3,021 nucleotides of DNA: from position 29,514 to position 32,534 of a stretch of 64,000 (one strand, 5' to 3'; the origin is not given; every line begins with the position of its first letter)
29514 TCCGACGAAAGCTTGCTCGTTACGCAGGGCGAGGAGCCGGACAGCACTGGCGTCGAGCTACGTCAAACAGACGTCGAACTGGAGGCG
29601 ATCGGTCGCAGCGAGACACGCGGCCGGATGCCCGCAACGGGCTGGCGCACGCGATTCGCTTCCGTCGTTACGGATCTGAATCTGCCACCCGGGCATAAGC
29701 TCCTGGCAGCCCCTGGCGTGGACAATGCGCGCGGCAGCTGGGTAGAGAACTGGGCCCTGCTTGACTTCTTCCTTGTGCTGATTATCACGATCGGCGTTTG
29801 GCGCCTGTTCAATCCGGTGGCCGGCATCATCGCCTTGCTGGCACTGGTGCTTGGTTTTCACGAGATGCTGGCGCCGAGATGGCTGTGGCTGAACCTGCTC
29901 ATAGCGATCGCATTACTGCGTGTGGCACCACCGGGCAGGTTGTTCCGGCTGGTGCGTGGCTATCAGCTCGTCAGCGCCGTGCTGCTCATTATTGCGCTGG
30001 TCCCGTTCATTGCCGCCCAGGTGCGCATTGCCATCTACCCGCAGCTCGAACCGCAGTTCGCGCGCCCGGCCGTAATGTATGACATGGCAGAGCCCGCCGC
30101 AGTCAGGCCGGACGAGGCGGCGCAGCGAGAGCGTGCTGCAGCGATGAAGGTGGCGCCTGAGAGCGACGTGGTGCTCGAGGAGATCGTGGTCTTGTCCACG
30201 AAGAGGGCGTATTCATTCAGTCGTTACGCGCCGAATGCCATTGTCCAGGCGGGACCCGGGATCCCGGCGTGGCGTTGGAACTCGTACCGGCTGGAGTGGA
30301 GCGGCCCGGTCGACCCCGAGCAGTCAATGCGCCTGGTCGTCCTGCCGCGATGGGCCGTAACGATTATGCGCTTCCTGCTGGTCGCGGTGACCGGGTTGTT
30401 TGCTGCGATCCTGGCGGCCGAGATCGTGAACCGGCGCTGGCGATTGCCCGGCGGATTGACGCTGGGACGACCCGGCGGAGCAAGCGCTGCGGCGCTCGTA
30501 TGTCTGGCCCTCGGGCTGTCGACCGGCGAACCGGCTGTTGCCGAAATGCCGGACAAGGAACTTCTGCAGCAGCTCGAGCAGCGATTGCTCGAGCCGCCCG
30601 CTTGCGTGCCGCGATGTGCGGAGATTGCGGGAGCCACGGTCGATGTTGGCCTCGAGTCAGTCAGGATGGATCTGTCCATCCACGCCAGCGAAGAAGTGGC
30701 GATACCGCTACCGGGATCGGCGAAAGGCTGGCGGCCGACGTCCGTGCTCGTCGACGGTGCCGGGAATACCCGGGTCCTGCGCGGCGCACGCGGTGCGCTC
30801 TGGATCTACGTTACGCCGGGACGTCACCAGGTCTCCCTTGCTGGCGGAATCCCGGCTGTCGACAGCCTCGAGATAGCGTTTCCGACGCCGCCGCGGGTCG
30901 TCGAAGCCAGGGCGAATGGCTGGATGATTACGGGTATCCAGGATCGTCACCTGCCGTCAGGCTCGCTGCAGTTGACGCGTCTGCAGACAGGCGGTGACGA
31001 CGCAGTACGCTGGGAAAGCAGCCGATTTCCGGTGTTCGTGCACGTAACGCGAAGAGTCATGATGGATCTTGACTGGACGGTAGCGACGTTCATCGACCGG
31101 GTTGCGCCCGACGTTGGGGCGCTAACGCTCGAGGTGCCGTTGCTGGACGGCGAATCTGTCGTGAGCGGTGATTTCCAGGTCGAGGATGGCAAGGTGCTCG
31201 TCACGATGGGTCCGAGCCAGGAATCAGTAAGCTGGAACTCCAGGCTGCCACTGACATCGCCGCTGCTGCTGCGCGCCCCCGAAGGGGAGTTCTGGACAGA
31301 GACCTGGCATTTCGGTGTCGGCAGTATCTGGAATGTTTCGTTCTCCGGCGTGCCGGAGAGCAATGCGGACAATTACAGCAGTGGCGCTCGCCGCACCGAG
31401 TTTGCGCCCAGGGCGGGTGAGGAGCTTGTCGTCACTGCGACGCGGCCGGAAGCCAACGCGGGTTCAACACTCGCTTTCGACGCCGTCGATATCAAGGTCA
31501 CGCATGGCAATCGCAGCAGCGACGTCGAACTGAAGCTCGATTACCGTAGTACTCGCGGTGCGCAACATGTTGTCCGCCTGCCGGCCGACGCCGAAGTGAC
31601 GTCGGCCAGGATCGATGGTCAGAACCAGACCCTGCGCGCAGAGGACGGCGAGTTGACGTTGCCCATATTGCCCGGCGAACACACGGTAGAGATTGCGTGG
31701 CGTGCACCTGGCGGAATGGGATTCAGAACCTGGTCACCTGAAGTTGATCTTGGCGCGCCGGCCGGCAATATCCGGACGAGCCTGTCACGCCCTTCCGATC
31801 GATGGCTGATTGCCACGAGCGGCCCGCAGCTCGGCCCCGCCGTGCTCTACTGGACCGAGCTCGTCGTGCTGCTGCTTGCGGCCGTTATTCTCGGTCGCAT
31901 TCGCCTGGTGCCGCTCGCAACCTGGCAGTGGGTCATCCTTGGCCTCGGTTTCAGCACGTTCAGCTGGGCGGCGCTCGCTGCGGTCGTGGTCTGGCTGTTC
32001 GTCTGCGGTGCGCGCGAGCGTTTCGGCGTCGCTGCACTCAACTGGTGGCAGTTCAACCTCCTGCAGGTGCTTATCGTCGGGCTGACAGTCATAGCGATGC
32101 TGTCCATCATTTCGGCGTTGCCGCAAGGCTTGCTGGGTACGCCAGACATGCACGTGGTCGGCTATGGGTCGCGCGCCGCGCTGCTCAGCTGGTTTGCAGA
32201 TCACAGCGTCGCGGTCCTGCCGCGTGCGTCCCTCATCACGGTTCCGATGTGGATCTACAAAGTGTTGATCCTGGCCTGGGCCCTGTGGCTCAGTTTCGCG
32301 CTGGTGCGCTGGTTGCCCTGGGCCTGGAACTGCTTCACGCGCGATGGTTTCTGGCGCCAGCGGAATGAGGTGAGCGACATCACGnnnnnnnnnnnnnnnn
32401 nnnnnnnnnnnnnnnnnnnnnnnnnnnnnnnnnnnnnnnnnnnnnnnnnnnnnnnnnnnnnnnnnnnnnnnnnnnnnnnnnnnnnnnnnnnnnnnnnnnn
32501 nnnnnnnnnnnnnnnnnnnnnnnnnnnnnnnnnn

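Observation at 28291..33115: Orphan two-gene envelope module: 1347-aa exported polytopic protein coupled to a secreted alpha/beta hydrolase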

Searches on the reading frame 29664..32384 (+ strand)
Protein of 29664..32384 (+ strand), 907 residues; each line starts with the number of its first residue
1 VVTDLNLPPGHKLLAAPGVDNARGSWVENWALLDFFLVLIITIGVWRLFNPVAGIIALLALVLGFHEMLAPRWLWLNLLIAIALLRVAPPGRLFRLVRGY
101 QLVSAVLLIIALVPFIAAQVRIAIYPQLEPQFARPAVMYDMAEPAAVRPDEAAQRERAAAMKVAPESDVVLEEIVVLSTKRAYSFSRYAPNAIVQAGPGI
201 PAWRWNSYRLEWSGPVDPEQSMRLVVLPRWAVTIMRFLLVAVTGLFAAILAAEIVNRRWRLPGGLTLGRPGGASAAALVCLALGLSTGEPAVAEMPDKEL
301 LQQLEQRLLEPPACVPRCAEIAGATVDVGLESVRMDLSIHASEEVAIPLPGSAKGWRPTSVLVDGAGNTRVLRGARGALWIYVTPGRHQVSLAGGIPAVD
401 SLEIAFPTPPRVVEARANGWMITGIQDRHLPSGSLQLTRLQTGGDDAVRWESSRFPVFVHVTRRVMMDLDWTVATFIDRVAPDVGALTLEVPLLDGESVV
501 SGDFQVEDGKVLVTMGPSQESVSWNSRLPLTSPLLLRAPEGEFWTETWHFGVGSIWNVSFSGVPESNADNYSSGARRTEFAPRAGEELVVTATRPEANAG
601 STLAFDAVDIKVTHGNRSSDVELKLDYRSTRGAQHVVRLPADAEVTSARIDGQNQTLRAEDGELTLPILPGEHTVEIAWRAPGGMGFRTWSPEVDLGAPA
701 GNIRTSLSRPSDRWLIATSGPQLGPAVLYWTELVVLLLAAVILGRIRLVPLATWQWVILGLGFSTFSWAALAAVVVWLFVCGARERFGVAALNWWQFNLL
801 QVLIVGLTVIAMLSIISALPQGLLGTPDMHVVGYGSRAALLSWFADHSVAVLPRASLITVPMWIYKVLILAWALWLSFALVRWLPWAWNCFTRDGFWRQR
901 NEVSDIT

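Call 60: predict_structure(alignment_id=A6)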
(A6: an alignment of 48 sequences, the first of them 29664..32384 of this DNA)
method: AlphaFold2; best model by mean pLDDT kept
length: 907 residues; sequences in the alignment: 48
mean_pLDDT: 79.1   pTM: 0.59
mean pLDDT of the five models: 79.1, 77.8, 76.2, 74.3, 74.1
residues with pLDDT >= 90: 253; 70-90: 461; 50-70: 98; < 50: 95
segments of 3 or more residues with pLDDT < 50: 135-152, 161-202, 272-274, 285-295, 442-454, 597-600
pLDDT, mean of each block of 10 residues (from residue 1): 84 86 85 86 88 91 88 87 83 88 93 93 85 45 38 53 37 31 36 36 73 67 87 93 91 79 54 54 49 57 67 62 93 94 88 88 83 81 92 90 91 90 87 88 36 61 89 91 77 89 84 85 92 88 85 77 70 66 88 61 82 86 91 90 91 89 90 92 86 91 89 88 83 85 86 89 80 90 81 86 90 82 65 83 88 93 86 85 81 81 58
secondary structure, 60 per line:
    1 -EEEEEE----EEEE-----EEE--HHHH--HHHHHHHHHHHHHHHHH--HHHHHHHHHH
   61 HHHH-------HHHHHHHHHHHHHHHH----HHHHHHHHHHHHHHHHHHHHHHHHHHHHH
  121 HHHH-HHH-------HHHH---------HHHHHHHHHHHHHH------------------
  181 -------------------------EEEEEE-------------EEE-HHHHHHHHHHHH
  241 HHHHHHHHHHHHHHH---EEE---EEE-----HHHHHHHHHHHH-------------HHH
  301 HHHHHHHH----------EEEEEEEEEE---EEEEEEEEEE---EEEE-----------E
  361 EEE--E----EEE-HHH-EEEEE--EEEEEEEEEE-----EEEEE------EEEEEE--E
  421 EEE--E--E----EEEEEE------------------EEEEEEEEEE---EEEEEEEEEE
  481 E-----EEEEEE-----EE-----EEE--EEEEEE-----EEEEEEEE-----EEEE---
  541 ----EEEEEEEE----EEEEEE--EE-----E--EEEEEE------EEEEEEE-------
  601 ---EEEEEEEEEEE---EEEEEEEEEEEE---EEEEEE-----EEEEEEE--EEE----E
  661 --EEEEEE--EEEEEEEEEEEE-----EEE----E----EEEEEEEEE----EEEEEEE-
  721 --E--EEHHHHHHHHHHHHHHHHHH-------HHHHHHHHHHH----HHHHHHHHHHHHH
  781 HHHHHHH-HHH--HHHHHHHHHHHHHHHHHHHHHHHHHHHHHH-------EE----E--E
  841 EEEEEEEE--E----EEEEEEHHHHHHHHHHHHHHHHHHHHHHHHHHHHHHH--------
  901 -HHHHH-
elements in order (helices of 4 or more, strands of 3 or more residues): E2-7 E12-15 E21-23 H26-29 H32-48 H51-64 H72-87 H92-124 H136-139 H149-162 E206-211 E225-227 H229-255 E259-261 E265-267 H273-284 H298-308 E319-328 E332-341 E345-348 E360-363 E371-373 E379-383 E386-395 E401-405 E412-417 E420-423 E434-439 E458-467 E471-481 E487-492 E505-507 E510-515 E521-528 E534-537 E545-552 E557-562 E575-580 E587-593 E604-614 E618-629 E633-638 E644-650 E653-655 E663-668 E671-682 E688-690 E700-708 E713-719 H728-745 H753-763 H768-787 H794-823 E840-848 E856-861 H862-892 H902-906
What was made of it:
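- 30543..31823 (+): Periplasmic module 2 (aa 734-1160): a paralogue of module 1, with invariant C754-x3-C758. AlphaFold2: call 60.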

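Call 62: fold_search(model_id=the predicted structure, library=pdb)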
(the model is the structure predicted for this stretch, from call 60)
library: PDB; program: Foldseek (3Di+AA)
matches with E <= 10: 885; with E <= 0.001: 17
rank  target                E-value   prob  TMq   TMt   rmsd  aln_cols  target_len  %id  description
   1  6c26_1                3.8e-08  1.00  0.14  0.27  20.8       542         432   10  The Cryo-EM structure of a eukaryotic oligosaccharyl transferase complex (released 2018-01-31)
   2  6s7o_E                7.3e-08  1.00  0.10  0.16  32.0       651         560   10  Cryo-EM structure of human oligosaccharyltransferase complex OST-A (released 2019-12-18)
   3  8agb_E                2.6e-06  1.00  0.11  0.22  17.0       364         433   12  Structure of yeast oligosaccharylransferase complex with lipid-linked oligosaccharide bound (released 2022-12-07)
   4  8t2v_A                5.5e-05  0.89  0.08  0.08  25.7       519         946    8  Cryo-EM Structures of Full-length Integrin alphaIIbbeta3 in Native Lipids (released 2023-07-26)
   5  8xez_A                6.4e-05  0.90  0.08  0.08  33.9       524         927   10  Cryo-EM structure of integrin ITGAV/ITGB3 complex, conformation 5 (released 2024-12-18)
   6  9ijj_h                8.6e-05  0.63  0.08  0.06  41.9       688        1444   10  In situ structure of the central apparatus in mouse sperm axoneme. (released 2025-06-04)
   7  6avu_A                1.1e-04  0.80  0.08  0.08  28.8       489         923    9  Human alpha-V beta-3 Integrin (open conformation) in complex with the therapeutic antibody LM609 (released 2017-11-01)
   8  4rtd                  2.6e-04  0.60  0.09  0.07  22.9       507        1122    9  Escherichia coli alpha-2-macroglobulin activated by porcine elastase (released 2015-07-15)
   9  1jv2_A                3.0e-04  0.75  0.09  0.08  26.9       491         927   10  CRYSTAL STRUCTURE OF THE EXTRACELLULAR SEGMENT OF INTEGRIN ALPHAVBETA3 (released 2001-10-17)
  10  8wa2_D                3.0e-04  0.66  0.08  0.05  25.7       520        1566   10  cryo-EM structure of native mastigonemes isolated from Chlamydomonas reinhardtii at 3.0 angstrom resolution (released 2024-04-10)
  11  4g1e_A                3.5e-04  0.66  0.08  0.07  25.1       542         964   10  Crystal structure of integrin alpha V beta 3 with coil-coiled tag. (released 2012-12-12)
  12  3fcs_A                3.6e-04  0.69  0.08  0.08  25.6       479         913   10  Structure of complete ectodomain of integrin aIIBb3 (released 2009-01-20)
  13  3lso_A                4.9e-04  0.63  0.08  0.14  23.3       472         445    9  Crystal structure of Putative membrane anchored protein from Corynebacterium diphtheriae (released 2010-02-23)
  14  4mmx_A                5.7e-04  0.66  0.08  0.08  25.2       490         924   11  Integrin AlphaVBeta3 ectodomain bound to the tenth domain of Fibronectin (released 2014-03-26)
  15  4mdr_A                6.0e-04  0.96  0.09  0.25  18.2       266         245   16  Crystal structure of adaptor protein complex 4 (AP-4) mu4 subunit C-terminal domain D190A mutant, in complex with a so (released 2014-03-12)
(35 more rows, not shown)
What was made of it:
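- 30543..31823 (+): Foldseek's top hits are Ost1 (6c26_1 at 3.8e-8) and human ribophorin I (6s7o_E at 7.3e-8) (call 62).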
